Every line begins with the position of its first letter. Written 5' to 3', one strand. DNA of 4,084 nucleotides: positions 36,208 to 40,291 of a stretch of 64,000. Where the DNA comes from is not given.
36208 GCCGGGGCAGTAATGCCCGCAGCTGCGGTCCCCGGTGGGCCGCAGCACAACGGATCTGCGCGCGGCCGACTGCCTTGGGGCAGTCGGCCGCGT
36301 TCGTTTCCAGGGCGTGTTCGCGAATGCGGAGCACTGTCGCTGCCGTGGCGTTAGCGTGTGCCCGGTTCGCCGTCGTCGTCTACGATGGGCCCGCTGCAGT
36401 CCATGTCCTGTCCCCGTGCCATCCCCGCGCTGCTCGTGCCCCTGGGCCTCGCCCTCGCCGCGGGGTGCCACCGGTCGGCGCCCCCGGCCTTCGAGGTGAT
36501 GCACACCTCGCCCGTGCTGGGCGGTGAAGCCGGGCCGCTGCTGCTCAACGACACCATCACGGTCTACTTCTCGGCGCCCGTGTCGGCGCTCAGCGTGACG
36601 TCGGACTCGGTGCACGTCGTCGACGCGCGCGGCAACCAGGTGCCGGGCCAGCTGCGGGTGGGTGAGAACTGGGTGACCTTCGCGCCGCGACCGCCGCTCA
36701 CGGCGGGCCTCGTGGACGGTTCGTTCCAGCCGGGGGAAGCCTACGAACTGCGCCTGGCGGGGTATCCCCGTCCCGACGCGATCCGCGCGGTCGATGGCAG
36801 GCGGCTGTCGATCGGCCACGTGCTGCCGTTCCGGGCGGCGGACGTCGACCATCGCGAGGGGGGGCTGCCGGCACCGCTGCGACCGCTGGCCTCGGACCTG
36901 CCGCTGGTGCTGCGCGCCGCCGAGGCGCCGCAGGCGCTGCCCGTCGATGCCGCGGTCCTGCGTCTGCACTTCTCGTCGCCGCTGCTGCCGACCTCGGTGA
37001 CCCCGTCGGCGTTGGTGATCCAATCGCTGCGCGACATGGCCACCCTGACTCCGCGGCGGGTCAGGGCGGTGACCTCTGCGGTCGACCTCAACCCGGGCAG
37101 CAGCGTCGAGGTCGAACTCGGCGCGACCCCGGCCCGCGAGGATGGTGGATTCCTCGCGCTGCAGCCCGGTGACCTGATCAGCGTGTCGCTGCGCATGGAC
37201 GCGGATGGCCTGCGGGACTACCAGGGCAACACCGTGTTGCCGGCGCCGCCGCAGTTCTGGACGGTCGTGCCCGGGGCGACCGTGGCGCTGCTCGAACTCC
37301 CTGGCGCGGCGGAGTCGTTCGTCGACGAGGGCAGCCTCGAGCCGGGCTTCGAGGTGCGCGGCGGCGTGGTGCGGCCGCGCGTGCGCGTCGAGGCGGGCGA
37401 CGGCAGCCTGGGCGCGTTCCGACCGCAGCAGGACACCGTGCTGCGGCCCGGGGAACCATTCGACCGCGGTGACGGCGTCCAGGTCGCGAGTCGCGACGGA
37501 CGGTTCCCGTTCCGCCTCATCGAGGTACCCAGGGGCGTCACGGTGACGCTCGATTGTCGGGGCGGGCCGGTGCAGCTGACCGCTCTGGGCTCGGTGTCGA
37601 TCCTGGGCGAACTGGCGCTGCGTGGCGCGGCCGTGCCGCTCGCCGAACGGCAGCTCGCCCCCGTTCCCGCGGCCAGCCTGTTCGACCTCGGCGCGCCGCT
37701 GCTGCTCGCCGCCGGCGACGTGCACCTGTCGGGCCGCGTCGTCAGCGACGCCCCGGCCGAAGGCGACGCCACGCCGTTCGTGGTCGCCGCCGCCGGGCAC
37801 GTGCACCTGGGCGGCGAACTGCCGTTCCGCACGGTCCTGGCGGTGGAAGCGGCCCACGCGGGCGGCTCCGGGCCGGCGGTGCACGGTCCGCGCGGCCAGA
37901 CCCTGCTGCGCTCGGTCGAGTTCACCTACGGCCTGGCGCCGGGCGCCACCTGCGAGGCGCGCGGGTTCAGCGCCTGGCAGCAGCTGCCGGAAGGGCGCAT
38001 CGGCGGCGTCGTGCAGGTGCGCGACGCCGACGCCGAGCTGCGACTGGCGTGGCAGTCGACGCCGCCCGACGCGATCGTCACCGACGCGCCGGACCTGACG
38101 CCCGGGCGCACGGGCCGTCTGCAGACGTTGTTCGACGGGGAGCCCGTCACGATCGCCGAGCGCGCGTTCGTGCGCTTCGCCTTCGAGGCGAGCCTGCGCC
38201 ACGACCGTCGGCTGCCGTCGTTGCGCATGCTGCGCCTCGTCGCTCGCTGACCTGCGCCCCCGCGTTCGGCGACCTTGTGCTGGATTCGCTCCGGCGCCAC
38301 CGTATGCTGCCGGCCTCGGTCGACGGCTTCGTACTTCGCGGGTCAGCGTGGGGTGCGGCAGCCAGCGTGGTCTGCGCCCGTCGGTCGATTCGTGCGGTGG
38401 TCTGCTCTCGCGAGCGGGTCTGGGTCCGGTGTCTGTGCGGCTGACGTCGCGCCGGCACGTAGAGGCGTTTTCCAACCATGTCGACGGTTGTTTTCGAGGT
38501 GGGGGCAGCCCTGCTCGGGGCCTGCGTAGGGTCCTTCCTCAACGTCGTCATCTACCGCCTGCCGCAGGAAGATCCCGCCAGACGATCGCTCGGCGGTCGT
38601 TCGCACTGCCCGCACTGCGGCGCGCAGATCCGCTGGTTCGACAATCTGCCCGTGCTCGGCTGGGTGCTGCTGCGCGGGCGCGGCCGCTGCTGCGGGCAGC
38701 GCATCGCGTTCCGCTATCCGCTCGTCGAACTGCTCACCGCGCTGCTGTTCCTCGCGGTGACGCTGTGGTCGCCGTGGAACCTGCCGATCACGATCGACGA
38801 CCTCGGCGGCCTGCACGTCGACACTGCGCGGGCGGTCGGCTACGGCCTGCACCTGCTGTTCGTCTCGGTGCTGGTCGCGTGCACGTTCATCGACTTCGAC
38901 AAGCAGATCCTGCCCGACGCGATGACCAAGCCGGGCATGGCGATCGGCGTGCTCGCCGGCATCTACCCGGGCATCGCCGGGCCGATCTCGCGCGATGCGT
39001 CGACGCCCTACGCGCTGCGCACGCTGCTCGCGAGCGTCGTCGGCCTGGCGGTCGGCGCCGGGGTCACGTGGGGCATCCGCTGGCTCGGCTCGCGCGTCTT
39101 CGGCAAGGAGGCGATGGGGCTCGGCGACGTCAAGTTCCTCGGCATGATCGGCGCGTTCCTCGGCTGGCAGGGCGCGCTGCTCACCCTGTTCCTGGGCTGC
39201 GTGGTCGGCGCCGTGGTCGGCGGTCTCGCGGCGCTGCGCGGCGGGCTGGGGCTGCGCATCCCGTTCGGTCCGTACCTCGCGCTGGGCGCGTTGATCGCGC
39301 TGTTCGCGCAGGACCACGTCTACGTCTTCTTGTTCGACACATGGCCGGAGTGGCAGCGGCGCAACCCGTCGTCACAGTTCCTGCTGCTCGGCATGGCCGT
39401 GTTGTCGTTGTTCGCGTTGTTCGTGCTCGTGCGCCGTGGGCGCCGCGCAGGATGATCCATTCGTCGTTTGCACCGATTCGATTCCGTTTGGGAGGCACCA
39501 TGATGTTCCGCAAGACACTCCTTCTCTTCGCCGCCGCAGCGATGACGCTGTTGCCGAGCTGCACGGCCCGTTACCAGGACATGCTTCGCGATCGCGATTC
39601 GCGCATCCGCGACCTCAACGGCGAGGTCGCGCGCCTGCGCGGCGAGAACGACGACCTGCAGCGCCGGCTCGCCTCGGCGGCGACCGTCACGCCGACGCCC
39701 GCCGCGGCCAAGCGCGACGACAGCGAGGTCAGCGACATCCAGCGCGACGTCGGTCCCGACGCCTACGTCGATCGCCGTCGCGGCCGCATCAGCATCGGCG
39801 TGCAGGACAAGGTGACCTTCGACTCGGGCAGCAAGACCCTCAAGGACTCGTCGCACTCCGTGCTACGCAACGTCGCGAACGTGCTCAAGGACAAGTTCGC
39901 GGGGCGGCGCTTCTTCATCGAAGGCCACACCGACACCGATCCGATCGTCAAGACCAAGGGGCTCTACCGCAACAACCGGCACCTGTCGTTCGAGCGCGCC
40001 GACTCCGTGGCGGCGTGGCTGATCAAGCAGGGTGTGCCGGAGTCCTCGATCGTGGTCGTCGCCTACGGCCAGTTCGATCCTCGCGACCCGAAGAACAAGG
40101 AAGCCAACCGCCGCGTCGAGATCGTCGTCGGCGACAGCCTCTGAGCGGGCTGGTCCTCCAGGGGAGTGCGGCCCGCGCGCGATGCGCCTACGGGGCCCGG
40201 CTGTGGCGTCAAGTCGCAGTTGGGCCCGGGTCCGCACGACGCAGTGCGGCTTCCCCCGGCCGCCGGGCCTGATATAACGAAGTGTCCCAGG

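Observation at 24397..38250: Alternating tandem array of two families of giant predicted lipoproteins (A-B-C-D) directly upstream of a type IV pilus cluster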

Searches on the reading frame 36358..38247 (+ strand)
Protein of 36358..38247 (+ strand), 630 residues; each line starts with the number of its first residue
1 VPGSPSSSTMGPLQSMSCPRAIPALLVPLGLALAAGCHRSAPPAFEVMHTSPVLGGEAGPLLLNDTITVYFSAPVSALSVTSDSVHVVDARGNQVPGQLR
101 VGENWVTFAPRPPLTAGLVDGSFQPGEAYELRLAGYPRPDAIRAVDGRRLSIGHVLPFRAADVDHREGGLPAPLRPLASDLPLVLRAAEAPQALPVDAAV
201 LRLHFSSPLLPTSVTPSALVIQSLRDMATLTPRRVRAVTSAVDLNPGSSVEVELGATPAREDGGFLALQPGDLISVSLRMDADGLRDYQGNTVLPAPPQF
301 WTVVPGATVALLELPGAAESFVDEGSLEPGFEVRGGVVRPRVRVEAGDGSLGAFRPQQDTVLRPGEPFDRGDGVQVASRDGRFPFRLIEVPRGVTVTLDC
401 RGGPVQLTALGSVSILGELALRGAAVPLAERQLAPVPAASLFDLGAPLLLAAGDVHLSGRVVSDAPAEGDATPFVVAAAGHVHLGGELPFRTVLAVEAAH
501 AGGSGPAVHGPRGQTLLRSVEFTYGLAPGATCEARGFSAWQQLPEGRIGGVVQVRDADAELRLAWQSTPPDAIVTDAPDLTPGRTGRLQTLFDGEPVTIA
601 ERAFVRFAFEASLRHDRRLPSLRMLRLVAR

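Call 7: search_protein_families(library=pfam, proteins=[window:36358-38247:+], max_evalue=1)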
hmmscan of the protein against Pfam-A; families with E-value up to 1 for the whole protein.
window:36358-38247:+ (630 aa): 2 families
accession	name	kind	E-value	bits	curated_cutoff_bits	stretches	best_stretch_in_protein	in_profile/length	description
PF13205.12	Big_5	-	5.1e-06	27.6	23.6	1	44-117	4-76/105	Bacterial Ig-like domain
PF18914.6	DUF5666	-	0.24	12.2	27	0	255-284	22-52/60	Domain of unknown function (DUF5666)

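Call 16: search_protein_families(library=ncbifam, proteins=[window:36358-38247:+], max_evalue=1)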
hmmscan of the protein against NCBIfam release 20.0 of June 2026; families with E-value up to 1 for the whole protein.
window:36358-38247:+ (630 aa): 0 families

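Call 41: find_homologous_proteins(query=window:36403-38247:+)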
Query window:36403-38247:+ (615 aa): 127 proteins with E <= 0.001 among 8000 candidates; the best 120 are listed.
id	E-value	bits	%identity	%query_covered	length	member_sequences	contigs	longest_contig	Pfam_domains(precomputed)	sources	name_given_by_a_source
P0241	0.0e+0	1340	100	100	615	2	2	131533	PF13205.13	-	-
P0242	0.0e+0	1159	87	98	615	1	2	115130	PF13205.13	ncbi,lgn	-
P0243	7.3e-273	925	73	97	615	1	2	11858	PF13205.13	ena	-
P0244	3.8e-229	780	63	96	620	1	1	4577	-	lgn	-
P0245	9.2e-206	703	58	98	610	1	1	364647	PF13205.13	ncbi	-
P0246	3.2e-173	596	51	97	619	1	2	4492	-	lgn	-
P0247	6.0e-168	578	52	97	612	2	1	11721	PF13205.13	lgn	-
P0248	3.4e-167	576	50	99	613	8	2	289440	-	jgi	jgi:hypothetical protein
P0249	7.7e-167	575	50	97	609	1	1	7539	PF13205.13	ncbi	ncbi:MAG: Ig-like domain-containing protein [Planctomycetota bacterium]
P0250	1.0e-165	571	52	97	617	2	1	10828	-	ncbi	-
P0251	4.8e-165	569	49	100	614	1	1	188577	PF13205.13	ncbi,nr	ncbi:MAG: Ig-like domain-containing protein [Planctomycetes bacterium]|nr:Ig-like domain-containing 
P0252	3.3e-164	566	50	97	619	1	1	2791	PF13205.13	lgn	-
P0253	6.5e-164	565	49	100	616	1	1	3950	-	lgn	-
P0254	1.1e-163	564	51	99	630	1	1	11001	-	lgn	-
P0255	7.6e-163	561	49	100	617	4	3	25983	PF13205.13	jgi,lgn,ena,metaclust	metaclust:\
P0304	1.6e-148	514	48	98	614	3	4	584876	-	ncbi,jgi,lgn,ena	-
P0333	4.1e-136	473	43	97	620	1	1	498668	PF13205.13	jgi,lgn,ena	-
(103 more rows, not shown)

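Call 42: find_encoding_contigs(protein=P0304, flank=10000, max_places=1)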
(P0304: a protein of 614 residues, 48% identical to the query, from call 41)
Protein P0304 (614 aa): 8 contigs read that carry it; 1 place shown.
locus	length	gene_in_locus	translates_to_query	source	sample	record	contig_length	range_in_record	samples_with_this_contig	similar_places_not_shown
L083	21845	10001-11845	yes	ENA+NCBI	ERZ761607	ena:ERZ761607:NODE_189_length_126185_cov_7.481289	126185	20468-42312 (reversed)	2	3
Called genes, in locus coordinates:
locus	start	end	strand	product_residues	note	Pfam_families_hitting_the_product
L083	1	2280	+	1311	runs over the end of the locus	-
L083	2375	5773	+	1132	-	PF13205:Big_5 (faint)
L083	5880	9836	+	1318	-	-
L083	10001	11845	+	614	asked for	-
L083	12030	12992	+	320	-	PF06750:A24_N_bact, PF01478:Peptidase_A24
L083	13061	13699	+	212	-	PF00691:OmpA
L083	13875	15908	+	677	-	PF00009:GTP_EFTU, PF22042:EF-G_D2, PF03144:GTP_EFTU_D2, PF14492:EFG_III, PF03764:EFG_IV, PF00679:EFG_C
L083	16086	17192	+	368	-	PF00437:T2SSE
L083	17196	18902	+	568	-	PF05157:MshEN, PF00437:T2SSE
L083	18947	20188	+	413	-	PF28597:T2SSF_N, PF00482:T2SSF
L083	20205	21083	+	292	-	PF13424:TPR_12 (faint), PF13428:TPR_14 (faint), PF07719:TPR_2 (faint), PF07721:TPR_4 (faint), PF23300:HEAT_Nup120 (faint), PF00515:TPR_1 (faint)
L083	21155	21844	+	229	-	PF07963:N_methyl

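Call 43: find_encoding_contigs(protein=P0333, flank=10000, max_places=1)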
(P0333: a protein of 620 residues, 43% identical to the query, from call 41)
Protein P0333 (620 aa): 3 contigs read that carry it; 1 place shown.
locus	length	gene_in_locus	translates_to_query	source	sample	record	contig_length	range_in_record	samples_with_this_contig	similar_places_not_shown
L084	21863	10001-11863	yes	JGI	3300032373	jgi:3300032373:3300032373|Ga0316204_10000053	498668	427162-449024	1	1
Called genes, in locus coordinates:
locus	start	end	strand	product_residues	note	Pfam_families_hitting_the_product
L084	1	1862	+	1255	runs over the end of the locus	-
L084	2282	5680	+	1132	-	PF13205:Big_5 (faint)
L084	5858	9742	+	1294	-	-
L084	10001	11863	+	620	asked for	PF13205:Big_5 (faint)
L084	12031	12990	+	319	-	PF06750:A24_N_bact, PF01478:Peptidase_A24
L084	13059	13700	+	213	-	PF00691:OmpA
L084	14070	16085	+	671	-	PF00009:GTP_EFTU, PF22042:EF-G_D2 (weak), PF03144:GTP_EFTU_D2, PF14492:EFG_III, PF03764:EFG_IV, PF00679:EFG_C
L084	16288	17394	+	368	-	PF00437:T2SSE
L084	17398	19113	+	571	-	PF05157:MshEN, PF00437:T2SSE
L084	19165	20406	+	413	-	PF28597:T2SSF_N, PF00482:T2SSF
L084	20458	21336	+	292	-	PF07719:TPR_2 (faint), PF13428:TPR_14 (faint), PF14559:TPR_19 (faint), PF13174:TPR_6 (faint), PF13424:TPR_12 (faint), PF13432:TPR_16 (faint)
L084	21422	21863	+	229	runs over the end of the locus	PF07963:N_methyl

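Call 44: find_encoding_contigs(protein=P0248, flank=10000, max_places=1)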
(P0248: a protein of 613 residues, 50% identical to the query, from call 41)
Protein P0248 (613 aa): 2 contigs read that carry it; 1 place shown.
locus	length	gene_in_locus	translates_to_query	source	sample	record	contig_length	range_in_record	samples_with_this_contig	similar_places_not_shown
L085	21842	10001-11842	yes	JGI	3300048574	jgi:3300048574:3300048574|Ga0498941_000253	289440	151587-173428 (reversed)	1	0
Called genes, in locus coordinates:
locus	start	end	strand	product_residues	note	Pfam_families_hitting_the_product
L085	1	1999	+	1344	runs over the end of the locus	-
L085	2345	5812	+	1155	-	PF13205:Big_5 (faint)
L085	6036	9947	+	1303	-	-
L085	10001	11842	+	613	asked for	-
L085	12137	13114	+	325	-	PF06750:A24_N_bact, PF01478:Peptidase_A24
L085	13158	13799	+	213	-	PF00691:OmpA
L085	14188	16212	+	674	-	PF00009:GTP_EFTU, PF22042:EF-G_D2, PF03144:GTP_EFTU_D2, PF14492:EFG_III, PF03764:EFG_IV, PF00679:EFG_C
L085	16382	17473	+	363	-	PF00437:T2SSE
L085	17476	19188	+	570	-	PF05157:MshEN, PF00437:T2SSE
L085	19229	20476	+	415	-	PF28597:T2SSF_N, PF00482:T2SSF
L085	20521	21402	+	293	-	PF13428:TPR_14 (faint), PF13432:TPR_16 (weak)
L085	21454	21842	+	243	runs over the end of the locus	PF07963:N_methyl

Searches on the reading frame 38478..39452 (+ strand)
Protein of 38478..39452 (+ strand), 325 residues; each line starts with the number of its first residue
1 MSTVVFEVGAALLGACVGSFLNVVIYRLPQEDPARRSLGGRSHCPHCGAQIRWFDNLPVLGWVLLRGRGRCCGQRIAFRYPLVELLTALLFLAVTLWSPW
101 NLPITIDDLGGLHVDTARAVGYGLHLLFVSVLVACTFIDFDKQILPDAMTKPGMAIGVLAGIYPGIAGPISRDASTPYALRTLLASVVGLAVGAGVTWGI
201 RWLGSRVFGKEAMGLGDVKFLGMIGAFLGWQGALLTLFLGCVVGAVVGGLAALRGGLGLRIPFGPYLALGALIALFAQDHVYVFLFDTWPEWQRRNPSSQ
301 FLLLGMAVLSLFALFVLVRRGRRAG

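Call 12: search_protein_families(library=pfam, proteins=[window:38478-39452:+], max_evalue=0.01)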
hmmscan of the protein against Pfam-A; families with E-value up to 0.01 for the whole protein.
window:38478-39452:+ (325 aa): 2 families
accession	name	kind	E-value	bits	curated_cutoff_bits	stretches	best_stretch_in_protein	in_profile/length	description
PF06750.18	A24_N_bact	-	6.7e-32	109.8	23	1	12-96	1-82/84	Bacterial Peptidase A24 N-terminal domain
PF01478.23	Peptidase_A24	-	1.9e-19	70.4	26.5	1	126-248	1-103/104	Type IV leader peptidase family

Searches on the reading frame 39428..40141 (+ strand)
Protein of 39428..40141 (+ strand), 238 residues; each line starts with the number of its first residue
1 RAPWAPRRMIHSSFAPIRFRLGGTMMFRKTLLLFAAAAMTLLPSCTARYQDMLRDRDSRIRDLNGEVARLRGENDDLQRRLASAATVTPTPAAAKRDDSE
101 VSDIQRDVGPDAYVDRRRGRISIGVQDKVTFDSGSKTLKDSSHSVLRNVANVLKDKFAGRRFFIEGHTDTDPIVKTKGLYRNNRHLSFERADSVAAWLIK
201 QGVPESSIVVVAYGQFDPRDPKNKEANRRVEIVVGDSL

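Call 12: search_protein_families(library=pfam, proteins=[window:39428-40141:+], max_evalue=0.01)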
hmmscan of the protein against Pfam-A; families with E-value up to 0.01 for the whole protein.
window:39428-40141:+ (238 aa): 1 family
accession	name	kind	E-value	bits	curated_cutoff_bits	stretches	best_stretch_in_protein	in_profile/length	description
PF00691.25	OmpA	-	2.4e-18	66.7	27.2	1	130-228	1-94/98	OmpA family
